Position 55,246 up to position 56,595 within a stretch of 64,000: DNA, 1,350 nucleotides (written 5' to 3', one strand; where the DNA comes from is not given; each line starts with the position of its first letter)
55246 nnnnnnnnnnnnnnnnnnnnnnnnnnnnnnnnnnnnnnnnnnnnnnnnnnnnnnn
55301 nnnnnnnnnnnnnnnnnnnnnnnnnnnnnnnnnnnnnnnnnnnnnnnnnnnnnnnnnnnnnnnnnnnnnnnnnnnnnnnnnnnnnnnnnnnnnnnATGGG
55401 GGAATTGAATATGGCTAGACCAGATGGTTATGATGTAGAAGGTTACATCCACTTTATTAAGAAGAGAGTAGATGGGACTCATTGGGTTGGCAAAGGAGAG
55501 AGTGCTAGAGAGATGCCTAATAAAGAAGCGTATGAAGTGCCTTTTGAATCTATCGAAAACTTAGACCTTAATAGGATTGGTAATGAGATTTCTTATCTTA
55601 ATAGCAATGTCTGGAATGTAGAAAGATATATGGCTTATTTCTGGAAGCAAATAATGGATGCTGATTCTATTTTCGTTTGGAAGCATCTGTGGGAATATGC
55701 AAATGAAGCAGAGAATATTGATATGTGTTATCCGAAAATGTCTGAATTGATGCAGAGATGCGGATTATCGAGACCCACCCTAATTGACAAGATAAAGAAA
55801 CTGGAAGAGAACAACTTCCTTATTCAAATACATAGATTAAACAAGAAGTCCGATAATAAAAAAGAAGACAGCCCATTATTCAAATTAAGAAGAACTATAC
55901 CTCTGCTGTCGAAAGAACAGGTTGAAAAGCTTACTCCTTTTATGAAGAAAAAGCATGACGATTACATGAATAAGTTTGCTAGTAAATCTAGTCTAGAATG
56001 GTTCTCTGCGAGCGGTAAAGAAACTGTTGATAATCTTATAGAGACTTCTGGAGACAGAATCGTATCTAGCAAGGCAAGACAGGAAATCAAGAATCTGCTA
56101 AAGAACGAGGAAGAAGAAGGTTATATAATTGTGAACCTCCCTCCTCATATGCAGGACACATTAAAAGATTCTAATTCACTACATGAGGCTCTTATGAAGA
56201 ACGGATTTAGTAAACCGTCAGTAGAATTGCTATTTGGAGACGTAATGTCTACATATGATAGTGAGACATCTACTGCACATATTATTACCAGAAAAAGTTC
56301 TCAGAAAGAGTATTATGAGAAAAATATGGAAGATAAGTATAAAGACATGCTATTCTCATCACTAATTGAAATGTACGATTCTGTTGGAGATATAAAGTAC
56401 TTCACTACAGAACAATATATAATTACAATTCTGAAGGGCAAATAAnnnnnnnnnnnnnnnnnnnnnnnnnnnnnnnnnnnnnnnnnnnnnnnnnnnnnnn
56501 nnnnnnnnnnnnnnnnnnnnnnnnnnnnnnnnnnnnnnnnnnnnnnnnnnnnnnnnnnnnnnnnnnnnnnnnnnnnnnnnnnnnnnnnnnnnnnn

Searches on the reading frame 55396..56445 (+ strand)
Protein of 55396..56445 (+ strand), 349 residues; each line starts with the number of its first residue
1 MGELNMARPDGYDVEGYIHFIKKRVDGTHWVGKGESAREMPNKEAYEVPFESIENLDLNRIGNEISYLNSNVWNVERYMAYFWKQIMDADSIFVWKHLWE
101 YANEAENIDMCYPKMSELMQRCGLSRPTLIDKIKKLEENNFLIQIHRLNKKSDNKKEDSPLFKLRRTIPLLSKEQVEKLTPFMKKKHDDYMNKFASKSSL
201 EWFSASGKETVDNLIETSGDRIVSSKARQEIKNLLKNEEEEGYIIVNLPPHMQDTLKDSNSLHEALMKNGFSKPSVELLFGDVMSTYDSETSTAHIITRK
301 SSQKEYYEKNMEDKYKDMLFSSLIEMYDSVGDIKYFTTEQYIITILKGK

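Call 9: search_protein_families(library=pfam, proteins=[window:55396-56445:+], max_evalue=0.01)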
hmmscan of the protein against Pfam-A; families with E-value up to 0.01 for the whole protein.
window:55396-56445:+ (349 aa): 2 families
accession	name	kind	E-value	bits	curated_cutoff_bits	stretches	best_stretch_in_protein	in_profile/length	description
PF13730.12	HTH_36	-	2.4e-06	27.7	25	1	93-142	9-55/55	Helix-turn-helix domain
PF13412.12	HTH_24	-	0.0031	17.5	21.9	1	115-141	20-46/48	Winged helix-turn-helix DNA-binding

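Call 11: search_dna_similar(query=window:55396-56445:+, collection=phages, mode=protein, max_rows=40)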
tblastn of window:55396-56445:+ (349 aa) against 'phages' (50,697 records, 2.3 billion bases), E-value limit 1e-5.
Records with a match: 9; places in all: 9; records where one place covers at least 80% of the query: 6.
Best place of each record, by identity: <60% 9.
By first word of the organism name: Bacillus 6; Brevibacillus 3.
By host as written in the record: Brevibacillus laterosporus 3; Bacillus subtilis 2; Bacillus subtilis BEST7003 2; Rosselomorea vietnamensis FJAT-46955 1; Bacillus sp. 1.
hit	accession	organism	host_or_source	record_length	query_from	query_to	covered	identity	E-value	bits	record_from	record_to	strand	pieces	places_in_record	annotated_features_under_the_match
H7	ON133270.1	Bacillus phage 2S-4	Rosselomorea vietnamensis FJAT-46955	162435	8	348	98%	44.9%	3e-84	284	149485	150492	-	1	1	none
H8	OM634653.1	Bacillus phage vB_BsuS_PJN02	Bacillus subtilis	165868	8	348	98%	44.9%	3e-84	284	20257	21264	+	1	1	helix-turn-helix domain-containing protein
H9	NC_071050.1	Bacillus phage vB_BsuS_PJN02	Bacillus subtilis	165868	8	348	98%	44.9%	3e-84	284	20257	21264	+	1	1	replication initiation protein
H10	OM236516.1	Bacillus phage FADO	Bacillus subtilis BEST7003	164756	8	348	98%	44.3%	2e-83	281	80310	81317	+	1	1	hypothetical protein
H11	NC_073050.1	Bacillus phage FADO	Bacillus subtilis BEST7003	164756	8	348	98%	44.3%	2e-83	281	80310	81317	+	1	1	hypothetical protein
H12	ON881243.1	Bacillus phage PK-3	Bacillus sp.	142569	8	348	98%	44.0%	1e-82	279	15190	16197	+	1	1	helix-turn-helix domain-containing protein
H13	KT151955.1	Brevibacillus phage Jenst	Brevibacillus laterosporus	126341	44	191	42%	29.1%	3e-7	58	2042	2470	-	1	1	putative replication initiation protein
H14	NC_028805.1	Brevibacillus phage Jenst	Brevibacillus laterosporus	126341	44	191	42%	29.1%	3e-7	58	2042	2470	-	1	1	replication initiation protein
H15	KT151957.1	Brevibacillus phage SecTim467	Brevibacillus laterosporus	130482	44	191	42%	29.1%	3e-7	58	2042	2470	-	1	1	putative replicon initiation protein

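Call 16: search_dna_similar(query=window:55396-56445:+, collection=plasmids, mode=protein, max_rows=40)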
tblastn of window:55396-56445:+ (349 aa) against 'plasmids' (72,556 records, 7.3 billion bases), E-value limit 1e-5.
Records with a match: 33; places in all: 33; records where one place covers at least 80% of the query: 5.
Best place of each record, by identity: <60% 33.
By first word of the organism name: Bacillus 15; Paenibacillus 10; Cytobacillus 4; Thermobacillus 1; Brevibacillus 1; Geobacillus 1; Niallia 1.
By predicted mobility (MOB-suite, as given by PLSDB): non-mobilizable 28; mobilizable 5.
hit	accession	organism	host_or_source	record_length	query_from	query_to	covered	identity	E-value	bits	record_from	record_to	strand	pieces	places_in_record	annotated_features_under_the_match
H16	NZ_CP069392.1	Bacillus velezensis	cell culture,saltpan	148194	6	349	99%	52.8%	2e-115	375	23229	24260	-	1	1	helix-turn-helix domain-containing protein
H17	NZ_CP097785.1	Bacillus velezensis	Cell culture,Rizosphere soil sample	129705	6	349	99%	52.5%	1e-114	372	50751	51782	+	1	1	helix-turn-helix domain-containing protein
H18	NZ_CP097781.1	Bacillus velezensis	Cell culture,Rizosphere soil sample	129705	6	349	99%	52.5%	1e-114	372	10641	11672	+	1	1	helix-turn-helix domain-containing protein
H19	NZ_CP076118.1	Bacillus amyloliquefaciens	Apostichopus japonicus,cell culture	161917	8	348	98%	44.9%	8e-84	284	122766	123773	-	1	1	helix-turn-helix domain-containing protein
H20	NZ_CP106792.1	Bacillus subtilis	chicken,pure culture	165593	8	348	98%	44.9%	8e-84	284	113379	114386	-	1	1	helix-turn-helix domain-containing protein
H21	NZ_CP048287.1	Paenibacillus rhizovicinus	cell culture,rhizosphere soil of tomato ...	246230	51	229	51%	29.1%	4e-14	81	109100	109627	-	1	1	helix-turn-helix domain-containing protein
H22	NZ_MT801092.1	Bacillus licheniformis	-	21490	52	220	48%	28.1%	2e-10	69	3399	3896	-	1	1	DnaA N-terminal domain-containing protein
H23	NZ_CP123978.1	Bacillus subtilis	pure culture,soil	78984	52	220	48%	28.1%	2e-10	69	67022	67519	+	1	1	DnaA N-terminal domain-containing protein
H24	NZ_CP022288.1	Bacillus subtilis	whole organism,mushroom substrate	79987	52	220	48%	28.1%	2e-10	69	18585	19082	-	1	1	DnaA N-terminal domain-containing protein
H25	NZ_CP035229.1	Bacillus licheniformis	cell culture,food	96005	52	220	48%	28.1%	2e-10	69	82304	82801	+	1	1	DnaA N-terminal domain-containing protein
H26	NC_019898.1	Thermobacillus composti KWC4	-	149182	31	195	47%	28.5%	1e-12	77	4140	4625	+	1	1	helix-turn-helix domain-containing protein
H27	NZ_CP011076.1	Brevibacillus laterosporus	Oryza sativa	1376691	21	201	52%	25.0%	1e-9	67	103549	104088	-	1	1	none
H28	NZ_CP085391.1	Cytobacillus firmus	single cell,soil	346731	51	196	42%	28.7%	2e-10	70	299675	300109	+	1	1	DnaA N-terminal domain-containing protein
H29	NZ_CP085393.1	Cytobacillus oceanisediminis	single cell,soil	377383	51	196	42%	28.7%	2e-10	70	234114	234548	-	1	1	DnaA N-terminal domain-containing protein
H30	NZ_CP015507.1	Cytobacillus oceanisediminis 2691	seawater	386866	51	196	42%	28.7%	2e-10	70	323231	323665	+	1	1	DnaA N-terminal domain-containing protein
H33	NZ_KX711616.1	Bacillus subtilis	flower bed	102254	51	198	42%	27.9%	1e-12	76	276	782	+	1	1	helix-turn-helix domain-containing protein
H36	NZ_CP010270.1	Paenibacillus polymyxa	-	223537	51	196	42%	26.7%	1e-11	73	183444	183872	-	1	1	DnaA N-terminal domain-containing protein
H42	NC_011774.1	Bacillus cereus G9842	-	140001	53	195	41%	26.6%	3e-13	79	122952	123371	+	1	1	helix-turn-helix domain-containing protein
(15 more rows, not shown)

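Call 18: get_annotated_region(hit=H16, flank=4000)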
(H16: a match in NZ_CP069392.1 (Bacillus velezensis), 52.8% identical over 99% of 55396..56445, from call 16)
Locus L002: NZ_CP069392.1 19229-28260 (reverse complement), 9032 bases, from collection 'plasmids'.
description: Bacillus velezensis strain Sam8H1 plasmid unnamed1, complete sequence
organism: Bacillus velezensis (NCBI taxid 492670)
taxonomy: Bacteria; Bacillota; Bacilli; Bacillales; Bacillaceae; Bacillus; Bacillus velezensis
host: -; source: cell culture,saltpan; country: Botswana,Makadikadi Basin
typing (MOB-suite, as given by PLSDB): non-mobilizable
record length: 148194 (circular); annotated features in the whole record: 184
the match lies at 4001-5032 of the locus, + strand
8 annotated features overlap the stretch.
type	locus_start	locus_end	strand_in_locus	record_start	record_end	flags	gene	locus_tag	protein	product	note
CDS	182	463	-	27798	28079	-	-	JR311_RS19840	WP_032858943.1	HU family DNA-binding protein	GO:0030261 - chromosome condensation [Evidence IEA]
CDS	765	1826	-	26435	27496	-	-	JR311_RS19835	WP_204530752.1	hypothetical protein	-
CDS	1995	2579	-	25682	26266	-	-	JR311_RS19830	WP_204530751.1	hypothetical protein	-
CDS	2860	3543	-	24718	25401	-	-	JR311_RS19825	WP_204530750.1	hypothetical protein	-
CDS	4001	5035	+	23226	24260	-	-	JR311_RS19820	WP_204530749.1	helix-turn-helix domain-containing protein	-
CDS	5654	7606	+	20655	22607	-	-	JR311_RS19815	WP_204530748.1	ATP-dependent helicase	-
CDS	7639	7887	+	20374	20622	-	-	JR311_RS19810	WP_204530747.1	hypothetical protein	-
CDS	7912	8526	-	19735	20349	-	-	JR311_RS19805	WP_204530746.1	MerR family transcriptional regulator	GO:0006355 - regulation of DNA-templated transcription [Evidence IEA]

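Call 19: get_annotated_region(hit=H33, flank=3000)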
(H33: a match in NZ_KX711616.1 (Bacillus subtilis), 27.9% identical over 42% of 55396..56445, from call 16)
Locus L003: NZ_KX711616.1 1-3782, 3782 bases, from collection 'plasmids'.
description: Bacillus subtilis strain 72 plasmid pBS72, complete sequence
organism: Bacillus subtilis (NCBI taxid 1423)
taxonomy: Bacteria; Bacillota; Bacilli; Bacillales; Bacillaceae; Bacillus; Bacillus subtilis
host: -; source: flower bed; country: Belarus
typing (MOB-suite, as given by PLSDB): mobilizable; replicon rep_cluster_918; relaxase MOBP
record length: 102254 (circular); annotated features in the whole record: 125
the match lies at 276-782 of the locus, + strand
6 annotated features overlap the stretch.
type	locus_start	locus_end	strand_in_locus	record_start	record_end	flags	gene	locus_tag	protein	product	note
CDS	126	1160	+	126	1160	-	-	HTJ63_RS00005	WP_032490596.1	helix-turn-helix domain-containing protein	-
CDS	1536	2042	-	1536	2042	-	-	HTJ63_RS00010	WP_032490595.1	hypothetical protein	-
CDS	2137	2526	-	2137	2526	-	-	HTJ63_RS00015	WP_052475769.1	helix-turn-helix transcriptional regulator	-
CDS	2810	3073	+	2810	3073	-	-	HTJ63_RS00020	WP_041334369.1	helix-turn-helix domain-containing protein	-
CDS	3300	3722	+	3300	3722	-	-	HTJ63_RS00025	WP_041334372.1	ArpU family phage packaging/lysis transcriptional regulator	GO:0006355 - regulation of DNA-templated transcription [Evidence IEA]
CDS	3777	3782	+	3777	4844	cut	-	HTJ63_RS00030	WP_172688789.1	LPXTG cell wall anchor domain-containing protein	-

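Call 32: find_related_loci(query=window:55396-56445:+, collection=viral_contigs, flank=3000)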
Query window:55396-56445:+ (349 aa) in viral_contigs; peptide patterns used: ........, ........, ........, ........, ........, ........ (x = any residue, [..] = any of these).
16 stretches matched a pattern; 1 encode a relative of the query (tblastn E <= 1e-3); 1 distinct loci.
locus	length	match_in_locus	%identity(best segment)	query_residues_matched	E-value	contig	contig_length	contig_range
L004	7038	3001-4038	60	3-349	2e-144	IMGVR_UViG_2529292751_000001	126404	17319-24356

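Call 35: find_homologous_proteins(query=window:55396-56445:+, max_evalue=0.00001)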
Query window:55396-56445:+ (349 aa): 29 proteins with E <= 0.00001 among 1169 candidates.
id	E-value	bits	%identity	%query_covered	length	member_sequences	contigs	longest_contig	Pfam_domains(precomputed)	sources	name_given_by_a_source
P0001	3.1e-212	722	92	99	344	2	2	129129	-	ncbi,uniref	ncbi:helix-turn-helix domain-containing protein [Bacillus mycoides]|uniref:helix-turn-helix domain-c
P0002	8.7e-141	487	61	99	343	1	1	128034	PF13730.13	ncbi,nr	ncbi:TPA: helix-turn-helix domain-containing protein [Bacillus cereus]|nr:helix-turn-helix domain-co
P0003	7.7e-138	477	61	99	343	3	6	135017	PF13730.13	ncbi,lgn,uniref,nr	ncbi:helix-turn-helix domain-containing protein [Bacillus paranthracis]|uniref:helix-turn-helix doma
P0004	1.3e-137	477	61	99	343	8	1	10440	PF13730.13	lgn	-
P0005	6.4e-135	468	59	99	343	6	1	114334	PF13730.13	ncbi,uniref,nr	ncbi:helix-turn-helix domain-containing protein [Bacillus sp. S0628]|uniref:helix-turn-helix domain-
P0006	8.8e-133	461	60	99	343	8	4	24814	PF13730.13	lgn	-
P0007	2.6e-132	459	59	99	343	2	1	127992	PF13730.13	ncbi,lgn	ncbi:TPA: helix-turn-helix domain-containing protein [Bacillus cereus]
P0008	2.6e-121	423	55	99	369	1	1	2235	PF13730.13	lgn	-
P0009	6.7e-118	412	55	98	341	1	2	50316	-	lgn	-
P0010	3.5e-116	406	53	99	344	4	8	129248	PF13730.13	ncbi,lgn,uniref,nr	ncbi:helix-turn-helix domain-containing protein [Bacillus atrophaeus]|uniref:helix-turn-helix domain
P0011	4.9e-116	406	54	99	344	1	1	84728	PF13730.13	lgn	-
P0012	1.4e-115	404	53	98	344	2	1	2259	PF13730.13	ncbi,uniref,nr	ncbi:helix-turn-helix domain-containing protein [Bacillus pumilus]|uniref:helix-turn-helix domain-co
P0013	4.1e-115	403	53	99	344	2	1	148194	PF13730.13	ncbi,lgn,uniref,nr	ncbi:helix-turn-helix domain-containing protein (plasmid) [Bacillus velezensis]|uniref:helix-turn-he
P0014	1.8e-114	401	53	99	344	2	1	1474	PF13730.13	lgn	-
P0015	4.7e-108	379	51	98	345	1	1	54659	-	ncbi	-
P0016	1.4e-105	371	49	99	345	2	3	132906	-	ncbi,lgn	-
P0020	2.5e-89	318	46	99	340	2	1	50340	-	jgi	jgi:hypothetical protein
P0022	1.2e-78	283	42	98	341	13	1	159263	PF13730.13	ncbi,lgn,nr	ncbi:helix-turn-helix domain-containing protein [Bacillus sp. Gen3]|nr:helix-turn-helix domain-conta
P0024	1.5e-70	256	38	98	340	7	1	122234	PF13730.13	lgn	-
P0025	9.6e-68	247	41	97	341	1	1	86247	PF13730.13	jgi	jgi:Helix-turn-helix domain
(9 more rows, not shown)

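Call 37: find_related_loci(query=A1, collection=genome_contigs, flank=3000)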
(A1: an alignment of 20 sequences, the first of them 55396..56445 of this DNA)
Query A1 (349 aa) in genome_contigs; peptide patterns used: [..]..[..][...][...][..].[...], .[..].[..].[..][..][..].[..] (x = any residue, [..] = any of these).
30 stretches matched a pattern, but none encodes a relative of the query by tblastn (E <= 1e-3).

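Call 38: find_related_loci(query=A1, collection=viral_contigs, flank=2500)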
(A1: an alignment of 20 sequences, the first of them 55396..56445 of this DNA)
Query A1 (349 aa) in viral_contigs; peptide patterns used: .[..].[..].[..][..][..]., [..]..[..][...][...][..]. (x = any residue, [..] = any of these).
17 stretches matched a pattern; 2 encode a relative of the query (tblastn E <= 1e-3); 2 distinct loci.
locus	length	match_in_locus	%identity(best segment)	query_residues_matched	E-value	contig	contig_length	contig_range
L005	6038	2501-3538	60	3-349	3e-144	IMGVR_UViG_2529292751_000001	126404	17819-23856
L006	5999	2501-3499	35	12-348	1e-52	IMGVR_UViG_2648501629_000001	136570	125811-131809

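Call 39: find_encoding_contigs(protein=P0001, flank=3000, max_places=2)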
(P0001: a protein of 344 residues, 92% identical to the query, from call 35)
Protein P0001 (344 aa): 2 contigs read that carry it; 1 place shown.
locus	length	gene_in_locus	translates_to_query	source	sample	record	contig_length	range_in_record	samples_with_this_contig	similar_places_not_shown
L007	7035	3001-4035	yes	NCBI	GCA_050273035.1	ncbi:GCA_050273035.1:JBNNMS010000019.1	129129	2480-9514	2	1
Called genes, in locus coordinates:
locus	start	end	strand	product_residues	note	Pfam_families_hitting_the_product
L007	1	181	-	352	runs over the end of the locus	-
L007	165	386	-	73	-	-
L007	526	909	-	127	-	-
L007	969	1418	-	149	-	-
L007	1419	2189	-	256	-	-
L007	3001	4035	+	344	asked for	-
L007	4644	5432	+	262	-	PF02498:Bro-N, PF03374:ANT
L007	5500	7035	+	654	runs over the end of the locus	PF00270:DEAD (faint), PF00580:UvrD-helicase, PF01443:Viral_helicase1 (faint), PF13245:AAA_19, PF13361:UvrD_C, PF13538:UvrD_C_2 (weak)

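Call 40: find_encoding_contigs(protein=P0003, flank=2500, max_places=1)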
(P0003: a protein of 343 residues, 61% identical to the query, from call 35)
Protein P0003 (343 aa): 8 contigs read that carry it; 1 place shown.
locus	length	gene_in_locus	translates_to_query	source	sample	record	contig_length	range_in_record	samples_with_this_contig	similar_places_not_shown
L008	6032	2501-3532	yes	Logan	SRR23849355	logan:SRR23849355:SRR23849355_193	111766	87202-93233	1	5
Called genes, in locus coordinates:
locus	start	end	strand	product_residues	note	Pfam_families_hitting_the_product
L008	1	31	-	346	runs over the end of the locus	PF00196:GerE (weak)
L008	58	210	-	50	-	-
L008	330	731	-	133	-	-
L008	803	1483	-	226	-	PF13730:HTH_36 (faint)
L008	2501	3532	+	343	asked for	PF13730:HTH_36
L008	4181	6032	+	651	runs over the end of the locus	PF00270:DEAD (faint), PF00580:UvrD-helicase, PF01443:Viral_helicase1 (faint), PF13245:AAA_19, PF13361:UvrD_C, PF13538:UvrD_C_2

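Call 41: find_encoding_contigs(protein=P0010, flank=2500, max_places=1)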
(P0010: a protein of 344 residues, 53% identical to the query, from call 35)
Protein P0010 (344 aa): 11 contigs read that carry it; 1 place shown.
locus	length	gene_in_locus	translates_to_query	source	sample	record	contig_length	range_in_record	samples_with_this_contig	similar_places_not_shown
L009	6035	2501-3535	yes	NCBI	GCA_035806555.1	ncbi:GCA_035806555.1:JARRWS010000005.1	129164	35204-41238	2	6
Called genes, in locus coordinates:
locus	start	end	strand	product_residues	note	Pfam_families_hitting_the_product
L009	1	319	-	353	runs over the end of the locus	-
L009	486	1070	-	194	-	-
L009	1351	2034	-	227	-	PF13730:HTH_36 (faint)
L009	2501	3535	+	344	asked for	PF13730:HTH_36 (weak)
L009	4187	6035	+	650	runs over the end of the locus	PF00270:DEAD (faint), PF00580:UvrD-helicase, PF01443:Viral_helicase1 (faint), PF13245:AAA_19, PF13361:UvrD_C, PF13538:UvrD_C_2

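Call 42: find_encoding_contigs(protein=P0015, flank=2500, max_places=1)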
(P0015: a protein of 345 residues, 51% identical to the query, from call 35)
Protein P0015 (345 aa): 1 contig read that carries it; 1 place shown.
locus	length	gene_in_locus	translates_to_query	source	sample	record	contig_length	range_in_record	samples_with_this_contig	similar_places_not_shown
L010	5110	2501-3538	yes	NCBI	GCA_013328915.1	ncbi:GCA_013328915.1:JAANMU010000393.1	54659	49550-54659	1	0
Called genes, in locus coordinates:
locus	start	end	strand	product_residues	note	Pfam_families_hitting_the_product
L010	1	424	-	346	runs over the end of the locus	-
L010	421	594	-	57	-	-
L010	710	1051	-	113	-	-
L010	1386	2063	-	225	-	PF13730:HTH_36 (faint)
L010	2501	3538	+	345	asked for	-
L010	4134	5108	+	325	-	?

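Call 43: find_encoding_contigs(protein=P0016, flank=2500, max_places=1)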
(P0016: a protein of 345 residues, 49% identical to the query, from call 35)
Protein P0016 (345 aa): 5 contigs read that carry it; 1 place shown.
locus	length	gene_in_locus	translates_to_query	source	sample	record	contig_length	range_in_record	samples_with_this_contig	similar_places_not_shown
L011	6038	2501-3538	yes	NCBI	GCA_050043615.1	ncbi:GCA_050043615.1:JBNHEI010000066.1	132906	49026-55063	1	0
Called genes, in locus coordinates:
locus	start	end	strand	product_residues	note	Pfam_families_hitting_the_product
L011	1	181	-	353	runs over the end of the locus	PF08281:Sigma70_r4_2 (faint), PF00196:GerE (faint)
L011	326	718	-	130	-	-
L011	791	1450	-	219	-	PF13730:HTH_36 (faint)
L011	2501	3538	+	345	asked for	-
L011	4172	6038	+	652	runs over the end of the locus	PF00270:DEAD (faint), PF00580:UvrD-helicase, PF01443:Viral_helicase1 (faint), PF13245:AAA_19, PF13361:UvrD_C, PF13538:UvrD_C_2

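Call 44: find_encoding_contigs(protein=P0020, flank=2500, max_places=1)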
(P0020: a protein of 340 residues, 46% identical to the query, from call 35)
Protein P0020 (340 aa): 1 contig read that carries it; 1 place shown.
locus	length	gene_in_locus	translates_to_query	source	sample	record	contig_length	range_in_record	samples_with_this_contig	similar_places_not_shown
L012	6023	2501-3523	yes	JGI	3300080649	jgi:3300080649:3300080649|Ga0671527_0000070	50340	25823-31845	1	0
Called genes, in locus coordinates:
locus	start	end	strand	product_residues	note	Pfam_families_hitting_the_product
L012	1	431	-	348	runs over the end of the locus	PF00196:GerE, PF08281:Sigma70_r4_2 (weak)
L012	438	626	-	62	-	-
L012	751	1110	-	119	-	-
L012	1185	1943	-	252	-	-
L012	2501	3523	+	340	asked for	-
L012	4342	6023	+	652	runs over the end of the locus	PF00580:UvrD-helicase, PF01443:Viral_helicase1 (faint), PF13245:AAA_19, PF13361:UvrD_C, PF13538:UvrD_C_2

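Call 45: find_encoding_contigs(protein=P0022, flank=2500, max_places=1)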
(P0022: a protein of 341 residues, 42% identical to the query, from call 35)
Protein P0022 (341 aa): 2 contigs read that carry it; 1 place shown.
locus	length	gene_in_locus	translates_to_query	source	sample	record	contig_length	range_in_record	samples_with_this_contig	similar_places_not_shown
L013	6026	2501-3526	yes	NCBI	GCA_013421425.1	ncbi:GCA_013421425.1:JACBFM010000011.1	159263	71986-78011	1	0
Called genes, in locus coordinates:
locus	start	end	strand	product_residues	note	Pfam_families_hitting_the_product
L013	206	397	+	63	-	PF01381:HTH_3, PF12844:HTH_19, PF13560:HTH_31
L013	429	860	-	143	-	-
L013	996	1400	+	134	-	PF08281:Sigma70_r4_2 (weak), PF04545:Sigma70_r4 (weak)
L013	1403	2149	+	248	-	-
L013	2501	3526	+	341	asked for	PF13730:HTH_36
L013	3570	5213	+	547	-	-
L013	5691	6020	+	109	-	-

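Call 46: find_encoding_contigs(protein=P0024, flank=2500, max_places=1)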
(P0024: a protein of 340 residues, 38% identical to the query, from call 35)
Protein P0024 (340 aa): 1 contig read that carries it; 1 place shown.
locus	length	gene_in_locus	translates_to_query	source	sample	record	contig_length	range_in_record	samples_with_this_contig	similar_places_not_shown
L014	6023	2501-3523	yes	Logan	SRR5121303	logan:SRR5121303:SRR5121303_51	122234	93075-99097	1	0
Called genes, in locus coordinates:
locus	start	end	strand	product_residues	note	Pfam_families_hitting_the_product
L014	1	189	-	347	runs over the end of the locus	-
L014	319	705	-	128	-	-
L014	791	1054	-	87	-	-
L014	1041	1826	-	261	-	PF13730:HTH_36 (faint)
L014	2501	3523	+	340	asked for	PF13730:HTH_36 (weak)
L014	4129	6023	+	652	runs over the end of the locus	PF00270:DEAD (faint), PF00580:UvrD-helicase, PF01443:Viral_helicase1 (faint), PF13245:AAA_19, PF13361:UvrD_C, PF13538:UvrD_C_2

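Call 47: find_encoding_contigs(protein=P0025, flank=2500, max_places=1)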
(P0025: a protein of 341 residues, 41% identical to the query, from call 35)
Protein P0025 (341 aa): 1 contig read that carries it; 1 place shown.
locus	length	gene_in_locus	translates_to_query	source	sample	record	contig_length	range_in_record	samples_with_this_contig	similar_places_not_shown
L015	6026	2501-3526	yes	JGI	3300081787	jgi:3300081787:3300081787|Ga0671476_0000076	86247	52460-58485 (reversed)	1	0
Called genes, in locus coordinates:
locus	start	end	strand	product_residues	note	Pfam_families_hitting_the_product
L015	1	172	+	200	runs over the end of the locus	-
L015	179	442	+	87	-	-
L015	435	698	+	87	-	-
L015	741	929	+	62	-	-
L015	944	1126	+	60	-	-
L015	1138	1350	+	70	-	-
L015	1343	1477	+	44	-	-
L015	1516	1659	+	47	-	-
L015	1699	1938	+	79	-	-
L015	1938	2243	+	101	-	PF07866:DUF1653 (faint)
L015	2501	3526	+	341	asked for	PF13730:HTH_36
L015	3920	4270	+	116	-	-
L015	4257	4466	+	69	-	-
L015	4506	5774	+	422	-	PF21189:PHA02142 (weak)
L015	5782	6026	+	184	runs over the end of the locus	PF01541:GIY-YIG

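Call 57: search_protein_families(library=ncbifam, proteins=[window:55396-56445:+, L003:126-1160:+], max_evalue=0.1)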
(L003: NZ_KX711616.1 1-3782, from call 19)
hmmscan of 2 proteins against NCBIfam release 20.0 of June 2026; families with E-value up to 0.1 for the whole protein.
window:55396-56445:+ (349 aa): 1 family
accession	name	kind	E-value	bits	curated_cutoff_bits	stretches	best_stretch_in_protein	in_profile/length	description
NF052526.1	ODC_var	equivalog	0.0026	16.6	440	1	224-297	130-199/364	putative NPN-dependent ornithine cyclodeaminase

L003:126-1160:+ (344 aa): 4 families
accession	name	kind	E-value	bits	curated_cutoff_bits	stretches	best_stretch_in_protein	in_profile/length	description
NF005206.0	PRK06672.1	equivalog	2e-09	36.9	416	1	264-330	188-254/341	hypothetical protein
TIGR00362.1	DnaA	equivalog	1.8e-08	33.9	343.9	1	274-333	4-64/437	chromosomal replication initiator protein DnaA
TIGR03337.1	phnR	equivalog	0.027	14.1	296.75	1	110-146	25-61/231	phosphonate utilization transcriptional regulator PhnR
NF053609.1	Sul12a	equivalog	0.057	13.6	150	0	113-175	22-84/103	Sul12a family chromatin-organizing protein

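Call 58: search_protein_families(library=phrogs, proteins=[window:55396-56445:+, L003:126-1160:+], max_evalue=0.001)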
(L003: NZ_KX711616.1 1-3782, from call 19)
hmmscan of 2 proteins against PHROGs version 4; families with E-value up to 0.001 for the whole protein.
window:55396-56445:+ (349 aa): 3 families
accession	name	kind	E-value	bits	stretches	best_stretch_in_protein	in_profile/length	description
phrog_26369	-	DNA, RNA and nucleotide metabolism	9.8e-27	94.8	1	55-197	25-163/347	replication initiation protein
phrog_270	-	DNA, RNA and nucleotide metabolism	4.2e-06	27.4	1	86-151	39-106/383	replication initiation protein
phrog_678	-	DNA, RNA and nucleotide metabolism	1.6e-05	25.6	1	77-153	62-126/346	replication initiation O-like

L003:126-1160:+ (344 aa): 7 families
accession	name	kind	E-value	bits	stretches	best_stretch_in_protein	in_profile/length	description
phrog_26369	-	DNA, RNA and nucleotide metabolism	7e-54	184.1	2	32-178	10-147/347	replication initiation protein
phrog_270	-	DNA, RNA and nucleotide metabolism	1.8e-08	35.2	1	93-214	51-185/383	replication initiation protein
phrog_15053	-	unknown function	5.6e-07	30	1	85-160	42-115/343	-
phrog_186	-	DNA, RNA and nucleotide metabolism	4.4e-06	27.6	1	69-205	19-135/308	DnaD-like helicase loader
phrog_428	-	DNA, RNA and nucleotide metabolism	4.7e-06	27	1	69-203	87-207/455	replication initiation protein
phrog_1032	-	DNA, RNA and nucleotide metabolism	1.9e-05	25.8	1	105-205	32-105/281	replication initiation protein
phrog_345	-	DNA, RNA and nucleotide metabolism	3.9e-05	24.5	1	70-197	26-165/297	replication initiation O-like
